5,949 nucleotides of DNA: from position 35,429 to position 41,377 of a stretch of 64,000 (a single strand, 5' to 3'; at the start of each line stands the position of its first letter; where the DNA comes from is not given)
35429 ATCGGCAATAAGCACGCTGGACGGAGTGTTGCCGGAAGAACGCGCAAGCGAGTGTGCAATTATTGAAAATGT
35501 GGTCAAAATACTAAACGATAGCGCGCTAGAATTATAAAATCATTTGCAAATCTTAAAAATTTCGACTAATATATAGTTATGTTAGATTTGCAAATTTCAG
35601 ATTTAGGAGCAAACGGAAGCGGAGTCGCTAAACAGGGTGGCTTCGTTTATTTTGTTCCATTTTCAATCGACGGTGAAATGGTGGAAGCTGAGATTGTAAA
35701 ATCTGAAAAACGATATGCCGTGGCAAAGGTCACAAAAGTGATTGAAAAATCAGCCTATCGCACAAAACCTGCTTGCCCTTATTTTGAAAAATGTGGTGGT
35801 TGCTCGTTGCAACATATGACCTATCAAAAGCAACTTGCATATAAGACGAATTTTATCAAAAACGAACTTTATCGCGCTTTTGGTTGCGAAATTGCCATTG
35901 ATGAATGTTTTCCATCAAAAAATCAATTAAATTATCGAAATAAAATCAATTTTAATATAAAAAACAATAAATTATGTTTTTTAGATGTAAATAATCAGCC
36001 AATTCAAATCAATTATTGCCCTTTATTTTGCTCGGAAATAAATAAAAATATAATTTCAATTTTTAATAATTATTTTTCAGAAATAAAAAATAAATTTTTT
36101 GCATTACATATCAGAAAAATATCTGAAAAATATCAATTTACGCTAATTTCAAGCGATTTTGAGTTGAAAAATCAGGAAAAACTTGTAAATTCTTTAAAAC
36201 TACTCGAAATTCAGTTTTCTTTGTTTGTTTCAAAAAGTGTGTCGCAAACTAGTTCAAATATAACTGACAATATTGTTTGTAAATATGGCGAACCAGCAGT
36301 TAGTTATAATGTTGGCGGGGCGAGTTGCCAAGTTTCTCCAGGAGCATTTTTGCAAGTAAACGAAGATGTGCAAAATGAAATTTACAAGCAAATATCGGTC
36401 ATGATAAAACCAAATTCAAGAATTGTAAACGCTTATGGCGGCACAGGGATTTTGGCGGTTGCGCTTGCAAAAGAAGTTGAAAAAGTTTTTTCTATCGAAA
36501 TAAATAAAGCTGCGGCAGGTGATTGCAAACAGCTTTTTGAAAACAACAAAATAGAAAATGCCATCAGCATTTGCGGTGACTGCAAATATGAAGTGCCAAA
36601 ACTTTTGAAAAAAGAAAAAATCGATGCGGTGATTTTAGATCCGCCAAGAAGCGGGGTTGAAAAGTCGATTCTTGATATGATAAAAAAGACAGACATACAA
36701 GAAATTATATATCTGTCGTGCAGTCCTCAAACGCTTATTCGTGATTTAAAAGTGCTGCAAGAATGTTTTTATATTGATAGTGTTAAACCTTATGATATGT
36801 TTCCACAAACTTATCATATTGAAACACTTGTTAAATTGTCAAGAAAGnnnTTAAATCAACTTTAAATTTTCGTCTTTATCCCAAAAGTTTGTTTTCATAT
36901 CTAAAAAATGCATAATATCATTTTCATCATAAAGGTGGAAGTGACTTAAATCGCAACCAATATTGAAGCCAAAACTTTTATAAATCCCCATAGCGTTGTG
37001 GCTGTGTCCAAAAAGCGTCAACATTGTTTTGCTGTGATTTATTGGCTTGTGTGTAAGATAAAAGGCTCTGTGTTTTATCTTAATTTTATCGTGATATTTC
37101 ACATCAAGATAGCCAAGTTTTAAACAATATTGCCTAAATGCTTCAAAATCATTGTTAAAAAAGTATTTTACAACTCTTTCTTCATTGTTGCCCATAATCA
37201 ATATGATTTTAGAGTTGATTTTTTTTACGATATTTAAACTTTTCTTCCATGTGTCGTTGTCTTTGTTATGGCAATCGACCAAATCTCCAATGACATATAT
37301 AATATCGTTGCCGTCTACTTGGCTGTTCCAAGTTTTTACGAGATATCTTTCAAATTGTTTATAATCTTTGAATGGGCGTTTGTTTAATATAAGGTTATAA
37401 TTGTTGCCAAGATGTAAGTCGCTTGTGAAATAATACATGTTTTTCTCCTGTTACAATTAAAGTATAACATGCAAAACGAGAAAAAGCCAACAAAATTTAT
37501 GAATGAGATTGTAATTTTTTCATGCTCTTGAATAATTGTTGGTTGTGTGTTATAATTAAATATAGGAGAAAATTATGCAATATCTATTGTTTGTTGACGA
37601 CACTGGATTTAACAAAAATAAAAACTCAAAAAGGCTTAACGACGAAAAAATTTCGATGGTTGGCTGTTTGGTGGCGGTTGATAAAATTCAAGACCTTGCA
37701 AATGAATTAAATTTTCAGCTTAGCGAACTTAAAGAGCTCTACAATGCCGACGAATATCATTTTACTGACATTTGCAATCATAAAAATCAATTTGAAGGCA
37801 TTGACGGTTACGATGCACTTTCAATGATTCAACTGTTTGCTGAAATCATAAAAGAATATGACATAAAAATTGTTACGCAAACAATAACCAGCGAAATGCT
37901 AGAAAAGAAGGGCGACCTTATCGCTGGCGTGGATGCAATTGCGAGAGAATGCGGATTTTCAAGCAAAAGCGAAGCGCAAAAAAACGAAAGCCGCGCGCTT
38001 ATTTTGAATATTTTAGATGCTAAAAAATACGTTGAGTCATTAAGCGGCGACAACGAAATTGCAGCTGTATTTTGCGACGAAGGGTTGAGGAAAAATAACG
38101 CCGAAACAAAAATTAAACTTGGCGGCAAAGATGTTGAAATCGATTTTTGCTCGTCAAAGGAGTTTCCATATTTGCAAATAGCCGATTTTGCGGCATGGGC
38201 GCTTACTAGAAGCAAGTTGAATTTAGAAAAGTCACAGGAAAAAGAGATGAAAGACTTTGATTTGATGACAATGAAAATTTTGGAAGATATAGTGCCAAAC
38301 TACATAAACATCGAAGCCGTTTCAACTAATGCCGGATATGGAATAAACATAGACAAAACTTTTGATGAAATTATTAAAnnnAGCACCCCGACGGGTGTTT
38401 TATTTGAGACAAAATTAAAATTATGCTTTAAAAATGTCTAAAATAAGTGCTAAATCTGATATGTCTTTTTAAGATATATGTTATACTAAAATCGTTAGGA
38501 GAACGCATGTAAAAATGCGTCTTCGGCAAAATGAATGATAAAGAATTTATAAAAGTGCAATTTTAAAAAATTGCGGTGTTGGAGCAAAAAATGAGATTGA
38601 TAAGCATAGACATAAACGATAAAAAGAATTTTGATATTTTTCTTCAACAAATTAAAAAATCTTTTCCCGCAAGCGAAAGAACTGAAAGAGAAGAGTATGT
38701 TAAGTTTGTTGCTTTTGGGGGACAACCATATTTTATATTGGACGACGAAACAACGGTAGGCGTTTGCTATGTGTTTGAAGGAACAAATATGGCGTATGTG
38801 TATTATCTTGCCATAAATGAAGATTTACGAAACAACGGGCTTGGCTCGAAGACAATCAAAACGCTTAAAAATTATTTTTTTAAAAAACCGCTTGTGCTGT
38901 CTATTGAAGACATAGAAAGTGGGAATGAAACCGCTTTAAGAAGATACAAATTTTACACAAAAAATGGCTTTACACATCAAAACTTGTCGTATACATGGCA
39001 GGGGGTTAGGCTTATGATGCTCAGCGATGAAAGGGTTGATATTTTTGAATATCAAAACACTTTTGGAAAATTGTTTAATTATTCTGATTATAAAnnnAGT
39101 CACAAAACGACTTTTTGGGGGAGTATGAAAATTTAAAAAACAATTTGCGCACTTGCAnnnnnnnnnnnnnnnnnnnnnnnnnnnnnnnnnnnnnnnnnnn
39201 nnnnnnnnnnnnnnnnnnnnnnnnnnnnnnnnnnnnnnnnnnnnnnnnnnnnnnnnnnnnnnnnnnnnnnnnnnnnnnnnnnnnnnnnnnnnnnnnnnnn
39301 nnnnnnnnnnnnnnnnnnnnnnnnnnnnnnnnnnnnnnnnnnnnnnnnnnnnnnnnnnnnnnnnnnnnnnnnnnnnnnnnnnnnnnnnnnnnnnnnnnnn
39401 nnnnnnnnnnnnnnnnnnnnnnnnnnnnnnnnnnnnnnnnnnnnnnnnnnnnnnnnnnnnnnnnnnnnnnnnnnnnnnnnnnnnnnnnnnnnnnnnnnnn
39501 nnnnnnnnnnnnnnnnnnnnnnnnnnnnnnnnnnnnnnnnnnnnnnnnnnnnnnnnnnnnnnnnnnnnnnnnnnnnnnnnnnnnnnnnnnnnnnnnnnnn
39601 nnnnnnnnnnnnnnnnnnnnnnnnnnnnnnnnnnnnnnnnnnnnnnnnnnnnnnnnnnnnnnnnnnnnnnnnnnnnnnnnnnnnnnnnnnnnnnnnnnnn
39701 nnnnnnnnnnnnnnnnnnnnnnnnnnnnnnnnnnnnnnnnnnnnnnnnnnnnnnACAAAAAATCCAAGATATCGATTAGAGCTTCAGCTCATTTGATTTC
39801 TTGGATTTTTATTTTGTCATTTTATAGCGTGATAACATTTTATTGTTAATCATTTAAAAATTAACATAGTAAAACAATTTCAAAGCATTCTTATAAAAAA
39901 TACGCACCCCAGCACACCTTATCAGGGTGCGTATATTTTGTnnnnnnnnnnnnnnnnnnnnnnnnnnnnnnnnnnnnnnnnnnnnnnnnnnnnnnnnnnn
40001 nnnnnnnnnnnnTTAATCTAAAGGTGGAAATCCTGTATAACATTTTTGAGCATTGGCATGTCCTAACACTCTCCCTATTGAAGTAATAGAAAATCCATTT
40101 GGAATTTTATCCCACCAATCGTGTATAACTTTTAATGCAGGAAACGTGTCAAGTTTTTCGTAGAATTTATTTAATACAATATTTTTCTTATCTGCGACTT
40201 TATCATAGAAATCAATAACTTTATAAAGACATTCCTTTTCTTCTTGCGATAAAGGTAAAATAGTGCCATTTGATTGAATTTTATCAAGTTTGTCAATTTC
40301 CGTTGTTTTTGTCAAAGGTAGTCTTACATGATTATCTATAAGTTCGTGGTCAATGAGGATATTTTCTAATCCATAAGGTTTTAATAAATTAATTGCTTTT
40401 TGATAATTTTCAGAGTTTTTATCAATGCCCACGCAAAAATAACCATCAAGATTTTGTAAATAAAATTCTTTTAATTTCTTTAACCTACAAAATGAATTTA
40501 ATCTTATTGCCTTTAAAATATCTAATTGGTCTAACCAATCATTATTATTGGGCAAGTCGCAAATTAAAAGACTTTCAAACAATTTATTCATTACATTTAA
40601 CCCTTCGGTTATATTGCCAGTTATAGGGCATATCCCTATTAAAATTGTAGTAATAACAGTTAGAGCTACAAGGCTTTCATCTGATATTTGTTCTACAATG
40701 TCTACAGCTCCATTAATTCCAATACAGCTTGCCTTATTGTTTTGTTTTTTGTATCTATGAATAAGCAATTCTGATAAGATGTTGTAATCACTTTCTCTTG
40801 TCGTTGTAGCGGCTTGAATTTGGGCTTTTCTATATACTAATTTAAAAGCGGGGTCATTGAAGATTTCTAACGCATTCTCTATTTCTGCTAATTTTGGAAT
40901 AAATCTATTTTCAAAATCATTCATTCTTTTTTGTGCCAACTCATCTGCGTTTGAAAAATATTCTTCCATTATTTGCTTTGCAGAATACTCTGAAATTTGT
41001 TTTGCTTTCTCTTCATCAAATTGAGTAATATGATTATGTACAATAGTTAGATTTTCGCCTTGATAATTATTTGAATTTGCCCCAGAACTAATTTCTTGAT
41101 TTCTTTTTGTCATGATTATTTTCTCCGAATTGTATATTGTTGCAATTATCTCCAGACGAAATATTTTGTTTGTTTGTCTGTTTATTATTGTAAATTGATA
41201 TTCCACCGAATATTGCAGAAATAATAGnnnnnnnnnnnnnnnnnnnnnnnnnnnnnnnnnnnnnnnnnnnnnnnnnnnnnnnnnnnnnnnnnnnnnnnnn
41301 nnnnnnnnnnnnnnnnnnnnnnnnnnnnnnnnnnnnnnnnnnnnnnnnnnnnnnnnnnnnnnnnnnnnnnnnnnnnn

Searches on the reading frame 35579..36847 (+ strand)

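Call 13: search_protein_families(library=pfam, proteins=[window:35579-36847:+], max_evalue=0.01)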
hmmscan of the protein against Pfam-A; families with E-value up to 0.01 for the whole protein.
window:35579-36847:+ (423 aa): 8 families
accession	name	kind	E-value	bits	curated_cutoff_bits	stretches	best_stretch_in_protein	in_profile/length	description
PF05958.17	tRNA_U5-meth_tr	-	2.8e-21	76.4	23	1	82-422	2-356/357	tRNA (Uracil-5-)-methyltransferase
PF03602.21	Cons_hypoth95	-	1.7e-07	31.6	24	1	264-371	28-139/182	Conserved hypothetical protein 95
PF02475.24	TRM5-TYW2_MTfase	-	4.7e-06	27.1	28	1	270-358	28-115/164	TRM5/TYW2 methyltransferase domain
PF01938.26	TRAM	-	4.7e-06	26.8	21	1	3-51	9-60/61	TRAM domain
PF09445.16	Methyltransf_15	-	2.6e-05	24.3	22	1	281-361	3-85/165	RNA cap guanine-N2 methyltransferase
PF00398.26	RrnaAD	-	0.00025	20.7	24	1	260-325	14-78/263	Ribosomal RNA adenine dimethylase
PF05175.20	MTS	-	0.00066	19.8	23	1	280-356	33-107/170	Methyltransferase small domain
PF13847.12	Methyltransf_31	-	0.0018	18.4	27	1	279-384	4-113/145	Methyltransferase domain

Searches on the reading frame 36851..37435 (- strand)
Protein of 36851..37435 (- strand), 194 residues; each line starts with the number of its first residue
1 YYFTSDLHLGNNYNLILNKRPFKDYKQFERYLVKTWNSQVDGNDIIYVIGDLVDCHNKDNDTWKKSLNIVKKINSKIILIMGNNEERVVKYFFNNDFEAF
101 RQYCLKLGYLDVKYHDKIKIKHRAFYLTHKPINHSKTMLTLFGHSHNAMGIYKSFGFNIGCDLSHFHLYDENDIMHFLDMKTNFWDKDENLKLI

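Call 13: search_protein_families(library=pfam, proteins=[window:36851-37435:-], max_evalue=0.01)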
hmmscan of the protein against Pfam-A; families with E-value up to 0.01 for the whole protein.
window:36851-37435:- (194 aa): 2 families
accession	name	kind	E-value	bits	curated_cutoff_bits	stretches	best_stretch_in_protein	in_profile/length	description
PF00149.33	Metallophos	-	2.5e-07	31.8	21.5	1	3-122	5-114/191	Calcineurin-like phosphoesterase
PF12850.12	Metallophos_2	-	0.0061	17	27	1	30-148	13-119/154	Calcineurin-like phosphoesterase superfamily domain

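Call 28: search_protein_families(library=padloc, proteins=[window:36851-37435:-], max_evalue=0.01)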
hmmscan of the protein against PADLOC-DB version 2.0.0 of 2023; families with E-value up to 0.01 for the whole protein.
window:36851-37435:- (194 aa): 1 family
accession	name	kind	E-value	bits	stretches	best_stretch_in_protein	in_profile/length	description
PDLC04099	HerA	-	0.0067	13.8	1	46-111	91-153/214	-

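Call 29: search_protein_families(library=ncbifam, proteins=[window:36851-37435:-], max_evalue=0.01)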
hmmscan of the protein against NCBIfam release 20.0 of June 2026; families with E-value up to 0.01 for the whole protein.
window:36851-37435:- (194 aa): 2 families
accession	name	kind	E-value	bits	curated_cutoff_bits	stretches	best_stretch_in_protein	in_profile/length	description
NF003743.0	PRK05340.1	equivalog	0.00079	18.7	134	1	2-129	5-115/242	UDP-2,3-diacylglucosamine diphosphatase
TIGR00040.1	yfcE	subfamily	0.0082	16.2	56.25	0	39-148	25-118/158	YfcE family phosphodiesterase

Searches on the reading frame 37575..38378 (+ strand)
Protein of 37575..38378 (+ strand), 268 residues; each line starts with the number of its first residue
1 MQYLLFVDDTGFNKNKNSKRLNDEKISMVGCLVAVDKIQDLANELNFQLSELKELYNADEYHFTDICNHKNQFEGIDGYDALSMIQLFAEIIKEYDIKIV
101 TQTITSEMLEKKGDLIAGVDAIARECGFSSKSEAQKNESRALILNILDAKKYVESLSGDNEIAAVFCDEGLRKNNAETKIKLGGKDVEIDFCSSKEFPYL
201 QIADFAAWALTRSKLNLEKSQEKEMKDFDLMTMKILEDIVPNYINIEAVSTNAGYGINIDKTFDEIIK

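Call 13: search_protein_families(library=pfam, proteins=[window:37575-38378:+], max_evalue=0.01)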
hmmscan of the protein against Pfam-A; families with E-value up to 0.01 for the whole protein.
window:37575-38378:+ (268 aa): 2 families
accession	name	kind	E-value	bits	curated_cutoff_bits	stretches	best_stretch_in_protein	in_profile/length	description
PF12686.12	DUF3800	-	5e-08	34.2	21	1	4-212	1-148/149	Protein of unknown function (DUF3800)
PF07540.16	NOC3p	-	0.0036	18.1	26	0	63-111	35-73/92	Nucleolar complex-associated protein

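Call 28: search_protein_families(library=padloc, proteins=[window:37575-38378:+], max_evalue=0.01)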
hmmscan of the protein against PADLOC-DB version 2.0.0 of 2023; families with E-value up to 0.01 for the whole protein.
window:37575-38378:+ (268 aa): 0 families

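Call 29: search_protein_families(library=ncbifam, proteins=[window:37575-38378:+], max_evalue=0.01)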
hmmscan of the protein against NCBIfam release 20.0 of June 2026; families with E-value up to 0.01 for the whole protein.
window:37575-38378:+ (268 aa): 0 families

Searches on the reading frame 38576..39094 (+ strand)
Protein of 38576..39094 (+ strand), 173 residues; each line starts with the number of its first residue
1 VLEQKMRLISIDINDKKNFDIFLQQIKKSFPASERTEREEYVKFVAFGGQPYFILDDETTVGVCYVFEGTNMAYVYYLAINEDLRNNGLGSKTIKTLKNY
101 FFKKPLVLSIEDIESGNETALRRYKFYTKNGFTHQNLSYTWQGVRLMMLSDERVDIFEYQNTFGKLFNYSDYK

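Call 13: search_protein_families(library=pfam, proteins=[window:38576-39094:+], max_evalue=0.01)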
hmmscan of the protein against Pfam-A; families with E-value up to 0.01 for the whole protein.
window:38576-39094:+ (173 aa): 3 families
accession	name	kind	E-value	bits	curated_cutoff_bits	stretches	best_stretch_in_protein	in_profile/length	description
PF00583.31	Acetyltransf_1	-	6.1e-08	33.4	20.7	1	30-132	16-116/116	Acetyltransferase (GNAT) family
PF13508.13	Acetyltransf_7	-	3e-07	31.2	27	1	52-133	5-83/84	Acetyltransferase (GNAT) domain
PF13673.13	Acetyltransf_10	-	0.00014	22.2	23.6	1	39-146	20-121/128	Acetyltransferase (GNAT) domain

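Call 28: search_protein_families(library=padloc, proteins=[window:38576-39094:+], max_evalue=0.01)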
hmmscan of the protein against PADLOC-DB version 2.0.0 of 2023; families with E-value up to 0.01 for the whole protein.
window:38576-39094:+ (173 aa): 0 families

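Call 29: search_protein_families(library=ncbifam, proteins=[window:38576-39094:+], max_evalue=0.01)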
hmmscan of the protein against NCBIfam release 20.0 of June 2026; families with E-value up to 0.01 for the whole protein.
window:38576-39094:+ (173 aa): 6 families
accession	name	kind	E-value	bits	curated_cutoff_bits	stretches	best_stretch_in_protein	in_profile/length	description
NF012165.0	AAC_6p_set_A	equivalog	9.7e-05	22.2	280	1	81-151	98-166/177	aminoglycoside 6'-N-acetyltransferase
TIGR04431.1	N6_acetyl_AAC6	equivalog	0.00012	21.8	260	1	81-150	105-172/184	AacA4 family aminoglycoside N(6')-acetyltransferase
TIGR01575.1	rimI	equivalog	0.00016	21.8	86.4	1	47-136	29-116/132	ribosomal protein S18-alanine N-acetyltransferase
NF033074.0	AAC_6p_Ib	exception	0.0011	18.7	400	1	82-150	106-172/184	AAC(6')-Ib family aminoglycoside 6'-N-acetyltransferase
NF000135.2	AAC_6p_IIc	exception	0.0028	17.4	415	1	81-150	105-172/193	aminoglycoside N-acetyltransferase AAC(6')-IIc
NF000048.1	AAC_6p_A40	exception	0.0033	16.9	400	1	78-149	103-171/184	aminoglycoside 6'-N-acetyltransferase AacA40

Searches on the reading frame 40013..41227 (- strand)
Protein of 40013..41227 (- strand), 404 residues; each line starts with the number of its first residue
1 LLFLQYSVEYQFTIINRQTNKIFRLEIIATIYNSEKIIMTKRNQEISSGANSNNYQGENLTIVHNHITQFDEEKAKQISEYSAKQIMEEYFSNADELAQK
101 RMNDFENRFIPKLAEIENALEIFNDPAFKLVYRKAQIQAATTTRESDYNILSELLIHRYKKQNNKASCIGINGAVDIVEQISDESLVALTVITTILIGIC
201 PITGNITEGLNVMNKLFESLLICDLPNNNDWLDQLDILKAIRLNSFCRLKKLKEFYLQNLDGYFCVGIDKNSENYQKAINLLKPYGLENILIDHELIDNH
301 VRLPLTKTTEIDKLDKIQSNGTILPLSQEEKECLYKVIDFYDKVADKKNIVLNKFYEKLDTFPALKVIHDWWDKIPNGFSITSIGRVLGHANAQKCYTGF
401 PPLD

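Call 13: search_protein_families(library=pfam, proteins=[window:40013-41227:-], max_evalue=0.01)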
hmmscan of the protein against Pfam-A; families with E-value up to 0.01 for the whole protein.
window:40013-41227:- (404 aa): 0 families

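Call 28: search_protein_families(library=padloc, proteins=[window:40013-41227:-], max_evalue=0.01)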
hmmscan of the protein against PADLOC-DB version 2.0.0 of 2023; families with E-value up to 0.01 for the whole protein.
window:40013-41227:- (404 aa): 0 families

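Call 29: search_protein_families(library=ncbifam, proteins=[window:40013-41227:-], max_evalue=0.01)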
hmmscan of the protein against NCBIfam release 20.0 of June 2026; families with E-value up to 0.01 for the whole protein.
window:40013-41227:- (404 aa): 1 family
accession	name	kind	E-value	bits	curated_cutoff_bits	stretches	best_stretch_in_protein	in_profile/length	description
NF045477.1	LPO_1073_dom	subfamily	3.4e-26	92.5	45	1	73-395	5-245/257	LPO_1073/Vpar_1526 family protein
